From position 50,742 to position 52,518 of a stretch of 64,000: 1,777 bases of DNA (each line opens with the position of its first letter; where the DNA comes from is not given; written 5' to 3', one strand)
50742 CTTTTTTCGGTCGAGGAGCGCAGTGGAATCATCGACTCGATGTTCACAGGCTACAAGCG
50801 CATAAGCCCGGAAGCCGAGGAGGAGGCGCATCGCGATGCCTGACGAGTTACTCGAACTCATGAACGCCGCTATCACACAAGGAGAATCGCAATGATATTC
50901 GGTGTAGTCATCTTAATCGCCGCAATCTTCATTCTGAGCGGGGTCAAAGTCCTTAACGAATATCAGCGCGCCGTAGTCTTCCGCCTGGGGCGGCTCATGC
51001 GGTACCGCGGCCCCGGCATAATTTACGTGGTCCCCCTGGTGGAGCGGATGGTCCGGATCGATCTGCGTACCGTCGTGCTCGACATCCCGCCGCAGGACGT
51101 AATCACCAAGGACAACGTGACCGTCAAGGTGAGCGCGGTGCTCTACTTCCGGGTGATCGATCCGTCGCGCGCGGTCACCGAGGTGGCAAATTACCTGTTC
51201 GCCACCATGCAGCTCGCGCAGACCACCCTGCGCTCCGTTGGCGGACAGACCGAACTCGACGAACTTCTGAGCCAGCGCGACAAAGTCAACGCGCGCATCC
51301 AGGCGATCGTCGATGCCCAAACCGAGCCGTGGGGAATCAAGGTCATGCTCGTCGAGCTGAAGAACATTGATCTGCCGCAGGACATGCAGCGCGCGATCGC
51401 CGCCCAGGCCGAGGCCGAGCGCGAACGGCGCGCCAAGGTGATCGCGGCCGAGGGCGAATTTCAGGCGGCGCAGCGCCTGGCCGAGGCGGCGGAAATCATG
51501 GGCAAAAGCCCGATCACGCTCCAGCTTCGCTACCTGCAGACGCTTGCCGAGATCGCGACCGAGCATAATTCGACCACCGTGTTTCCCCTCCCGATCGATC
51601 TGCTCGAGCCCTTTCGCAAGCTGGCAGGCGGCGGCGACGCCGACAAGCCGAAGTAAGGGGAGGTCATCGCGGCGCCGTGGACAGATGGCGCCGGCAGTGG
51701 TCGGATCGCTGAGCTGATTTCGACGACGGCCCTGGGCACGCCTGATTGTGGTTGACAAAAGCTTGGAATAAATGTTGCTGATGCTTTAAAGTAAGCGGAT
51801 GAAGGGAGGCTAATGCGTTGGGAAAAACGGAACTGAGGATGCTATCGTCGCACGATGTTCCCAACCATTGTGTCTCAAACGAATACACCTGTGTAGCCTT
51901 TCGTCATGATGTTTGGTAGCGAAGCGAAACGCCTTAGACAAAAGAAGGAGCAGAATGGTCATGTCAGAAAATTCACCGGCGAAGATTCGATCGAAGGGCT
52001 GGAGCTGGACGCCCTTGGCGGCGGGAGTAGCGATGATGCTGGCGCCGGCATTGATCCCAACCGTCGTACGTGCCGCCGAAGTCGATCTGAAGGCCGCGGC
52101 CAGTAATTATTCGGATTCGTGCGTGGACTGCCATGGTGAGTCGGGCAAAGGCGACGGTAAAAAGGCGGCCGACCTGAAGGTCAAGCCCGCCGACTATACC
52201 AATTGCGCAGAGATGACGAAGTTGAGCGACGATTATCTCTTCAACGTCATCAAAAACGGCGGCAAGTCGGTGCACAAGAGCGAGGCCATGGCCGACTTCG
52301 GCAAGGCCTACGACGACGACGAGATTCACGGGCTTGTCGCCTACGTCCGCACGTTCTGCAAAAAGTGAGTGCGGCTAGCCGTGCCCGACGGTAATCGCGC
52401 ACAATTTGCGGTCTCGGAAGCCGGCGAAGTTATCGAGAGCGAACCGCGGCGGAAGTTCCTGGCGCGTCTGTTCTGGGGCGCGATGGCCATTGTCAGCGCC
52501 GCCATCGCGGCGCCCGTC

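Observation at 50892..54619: Rieske / cytochrome b-dihaem-c complex with an SPFH scaffold and a third monoheme cytochrome embedded in the same cluster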

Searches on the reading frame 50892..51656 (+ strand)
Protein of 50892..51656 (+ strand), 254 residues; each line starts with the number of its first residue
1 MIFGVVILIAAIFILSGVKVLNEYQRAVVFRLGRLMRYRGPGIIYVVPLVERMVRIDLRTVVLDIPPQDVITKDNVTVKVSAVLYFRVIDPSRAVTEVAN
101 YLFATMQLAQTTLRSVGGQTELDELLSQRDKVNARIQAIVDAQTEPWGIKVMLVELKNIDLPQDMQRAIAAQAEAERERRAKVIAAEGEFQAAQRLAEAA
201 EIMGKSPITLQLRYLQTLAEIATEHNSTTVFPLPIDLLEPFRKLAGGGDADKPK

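Call 3: search_protein_families(library=pfam, proteins=[window:50892-51656:+], max_evalue=0.01)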
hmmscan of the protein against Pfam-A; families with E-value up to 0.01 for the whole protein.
window:50892-51656:+ (254 aa): 2 families
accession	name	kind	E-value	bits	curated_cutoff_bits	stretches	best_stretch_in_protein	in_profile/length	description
PF01145.31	Band_7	-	2.5e-38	132.3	23.6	1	20-189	2-175/176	SPFH domain / Band 7 family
PF13421.11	Band_7_1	-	0.0012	18.9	24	1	97-173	132-207/211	SPFH domain-Band 7 family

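Call 6: search_protein_families(library=ncbifam, proteins=[window:50892-51656:+], max_evalue=0.001)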
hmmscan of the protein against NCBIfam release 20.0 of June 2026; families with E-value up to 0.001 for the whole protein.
window:50892-51656:+ (254 aa): 4 families
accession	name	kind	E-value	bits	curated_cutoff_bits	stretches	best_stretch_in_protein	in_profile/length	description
TIGR01933.1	hflK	equivalog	8.7e-18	64.7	159.4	1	19-194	2-178/261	FtsH protease activity modulator HflK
TIGR01932.1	hflC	equivalog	1.1e-13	50.7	134.4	2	3-128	6-142/318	protease modulator HflC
NF008181.0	PRK10930.1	equivalog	2.8e-10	39.6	660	1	6-185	85-266/419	FtsH protease activity modulator HflK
NF008259.0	PRK11029.1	equivalog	3.1e-07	29.7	427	1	5-93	7-102/334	protease modulator HflC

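Call 90: search_solved_structures(query=window:50892-51656:+, max_evalue=0.00001)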
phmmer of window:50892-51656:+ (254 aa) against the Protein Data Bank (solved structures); distinct sequences matched with E-value up to 0.00001: 24.
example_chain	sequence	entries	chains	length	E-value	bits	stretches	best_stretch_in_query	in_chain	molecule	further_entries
9wmj_A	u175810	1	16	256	1.3e-71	244.2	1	7-239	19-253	Stomatin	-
9wkz_A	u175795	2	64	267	1.5e-71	243.9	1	7-239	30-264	Stomatin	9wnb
9z7u_F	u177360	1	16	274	1.6e-71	243.8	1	7-239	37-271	Stomatin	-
9oh9_A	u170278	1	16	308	1.9e-71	243.6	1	7-239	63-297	Stomatin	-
3bk6_A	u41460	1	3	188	2.6e-64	220.2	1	50-225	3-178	PH stomatin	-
8z5g_A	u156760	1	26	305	9.6e-42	146.4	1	4-199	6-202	Protein QmcA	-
8gn9_A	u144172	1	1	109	5e-41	144.1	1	56-162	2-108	Stomatin homolog PH1511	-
9zd2_F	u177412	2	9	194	6.2e-40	140.5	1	7-162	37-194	Stomatin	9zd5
4fvj_A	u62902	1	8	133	3.7e-32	115.1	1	48-175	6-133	Stomatin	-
4fvf_A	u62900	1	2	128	4.2e-32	114.9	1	48-175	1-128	Stomatin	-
2rpb_A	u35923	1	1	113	1.1e-31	113.5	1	55-164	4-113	hypothetical membrane protein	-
4fvg_A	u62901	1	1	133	2.1e-31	112.6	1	48-175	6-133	Stomatin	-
7wh3_A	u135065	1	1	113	3.3e-26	95.6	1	55-162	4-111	Stomatin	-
7vhq_E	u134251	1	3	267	9e-08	35.3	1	8-185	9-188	Protein HflK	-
8rrh_A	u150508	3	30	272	1.2e-07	34.9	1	3-224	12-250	Prohibitin 1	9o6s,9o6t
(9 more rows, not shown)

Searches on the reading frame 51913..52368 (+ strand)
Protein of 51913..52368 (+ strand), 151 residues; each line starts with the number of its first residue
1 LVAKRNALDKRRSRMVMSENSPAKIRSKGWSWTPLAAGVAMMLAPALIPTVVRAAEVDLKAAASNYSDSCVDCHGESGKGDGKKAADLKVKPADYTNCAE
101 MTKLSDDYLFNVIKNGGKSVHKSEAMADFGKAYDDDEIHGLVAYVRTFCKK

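Call 3: search_protein_families(library=pfam, proteins=[window:51913-52368:+], max_evalue=0.01)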
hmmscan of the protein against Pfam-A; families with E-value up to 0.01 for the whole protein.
window:51913-52368:+ (151 aa): 2 families
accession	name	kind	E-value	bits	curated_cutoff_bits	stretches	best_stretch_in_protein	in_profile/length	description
PF13442.11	Cytochrome_CBB3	-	3.2e-11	43.8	27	1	59-145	3-68/68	Cytochrome C oxidase, cbb3-type, subunit III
PF00034.26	Cytochrom_C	-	2.4e-07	32.4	21.3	1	66-147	8-88/90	Cytochrome c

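Call 6: search_protein_families(library=ncbifam, proteins=[window:51913-52368:+], max_evalue=0.001)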
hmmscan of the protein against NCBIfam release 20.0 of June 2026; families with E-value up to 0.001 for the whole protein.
window:51913-52368:+ (151 aa): 3 families
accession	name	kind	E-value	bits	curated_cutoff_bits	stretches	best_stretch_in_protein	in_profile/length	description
NF011054.0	PRK14486.1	equivalog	1.4e-07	31.4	447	1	64-147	220-289/294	putative bifunctional cbb3-type cytochrome c oxidase subunit II/cytochrome c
NF033864.1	cytochrome579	equivalog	6.2e-06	26.1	280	1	49-118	41-110/179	cytochrome 579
TIGR00782.1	ccoP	equivalog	0.00017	21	179.95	1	63-148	207-281/285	cytochrome-c oxidase, cbb3-type subunit III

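Call 33: search_solved_structures(query=window:51913-52368:+, max_evalue=1, show_alignments=3)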
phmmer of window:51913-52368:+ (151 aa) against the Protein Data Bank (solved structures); distinct sequences matched with E-value up to 1: 28.
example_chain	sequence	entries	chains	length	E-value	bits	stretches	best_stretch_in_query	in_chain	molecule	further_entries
6h5l_B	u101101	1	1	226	1.4e-06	31.5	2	64-98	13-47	Conserved hypothetical cytochrome protein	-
9vr0_A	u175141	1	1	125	0.00019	24.6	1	64-146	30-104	Cytochrome c552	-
7o9u_A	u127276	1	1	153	0.00031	23.9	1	64-146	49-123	Cytochrome c552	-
8yts_A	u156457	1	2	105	0.0013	21.9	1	51-145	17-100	Cytochrome C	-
3mk7_C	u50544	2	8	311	0.0038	20.4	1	53-146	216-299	Cytochrome c oxidase, cbb3-type, subunit P | Cbb3-type cytochrome c oxidase subunit CcoP1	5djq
8smr_G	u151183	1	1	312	0.0076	19.4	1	53-96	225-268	Cbb3-type cytochrome c oxidase subunit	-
8snh_G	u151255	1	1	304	0.01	18.9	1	47-92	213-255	Cbb3-type cytochrome c oxidase subunit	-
6f0k_E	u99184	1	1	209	0.011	18.9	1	62-120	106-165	Quinol:cytochrome c oxidoreductase monoheme cytochrome subunit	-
6lod_E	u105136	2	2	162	0.026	17.7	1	52-121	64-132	Cytochrome c domain-containing protein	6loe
1e08_E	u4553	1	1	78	0.06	16.5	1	68-145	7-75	CYTOCHROME C553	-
1dvh_A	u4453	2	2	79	0.073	16.2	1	68-145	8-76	CYTOCHROME C553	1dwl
6xkx_p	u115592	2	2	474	0.08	16.1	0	58-81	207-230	Cbb3-type cytochrome c oxidase subunit CcoP,Cytochrome c-type cyt cy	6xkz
7vzg_C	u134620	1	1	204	0.094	15.9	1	64-148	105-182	Cytochrome c, mono-and diheme variants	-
5xdh_A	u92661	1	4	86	0.11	15.7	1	64-148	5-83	Putative cytochrome c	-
7vzr_C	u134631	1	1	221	0.11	15.6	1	64-148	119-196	Cytochrome c, mono-and diheme variants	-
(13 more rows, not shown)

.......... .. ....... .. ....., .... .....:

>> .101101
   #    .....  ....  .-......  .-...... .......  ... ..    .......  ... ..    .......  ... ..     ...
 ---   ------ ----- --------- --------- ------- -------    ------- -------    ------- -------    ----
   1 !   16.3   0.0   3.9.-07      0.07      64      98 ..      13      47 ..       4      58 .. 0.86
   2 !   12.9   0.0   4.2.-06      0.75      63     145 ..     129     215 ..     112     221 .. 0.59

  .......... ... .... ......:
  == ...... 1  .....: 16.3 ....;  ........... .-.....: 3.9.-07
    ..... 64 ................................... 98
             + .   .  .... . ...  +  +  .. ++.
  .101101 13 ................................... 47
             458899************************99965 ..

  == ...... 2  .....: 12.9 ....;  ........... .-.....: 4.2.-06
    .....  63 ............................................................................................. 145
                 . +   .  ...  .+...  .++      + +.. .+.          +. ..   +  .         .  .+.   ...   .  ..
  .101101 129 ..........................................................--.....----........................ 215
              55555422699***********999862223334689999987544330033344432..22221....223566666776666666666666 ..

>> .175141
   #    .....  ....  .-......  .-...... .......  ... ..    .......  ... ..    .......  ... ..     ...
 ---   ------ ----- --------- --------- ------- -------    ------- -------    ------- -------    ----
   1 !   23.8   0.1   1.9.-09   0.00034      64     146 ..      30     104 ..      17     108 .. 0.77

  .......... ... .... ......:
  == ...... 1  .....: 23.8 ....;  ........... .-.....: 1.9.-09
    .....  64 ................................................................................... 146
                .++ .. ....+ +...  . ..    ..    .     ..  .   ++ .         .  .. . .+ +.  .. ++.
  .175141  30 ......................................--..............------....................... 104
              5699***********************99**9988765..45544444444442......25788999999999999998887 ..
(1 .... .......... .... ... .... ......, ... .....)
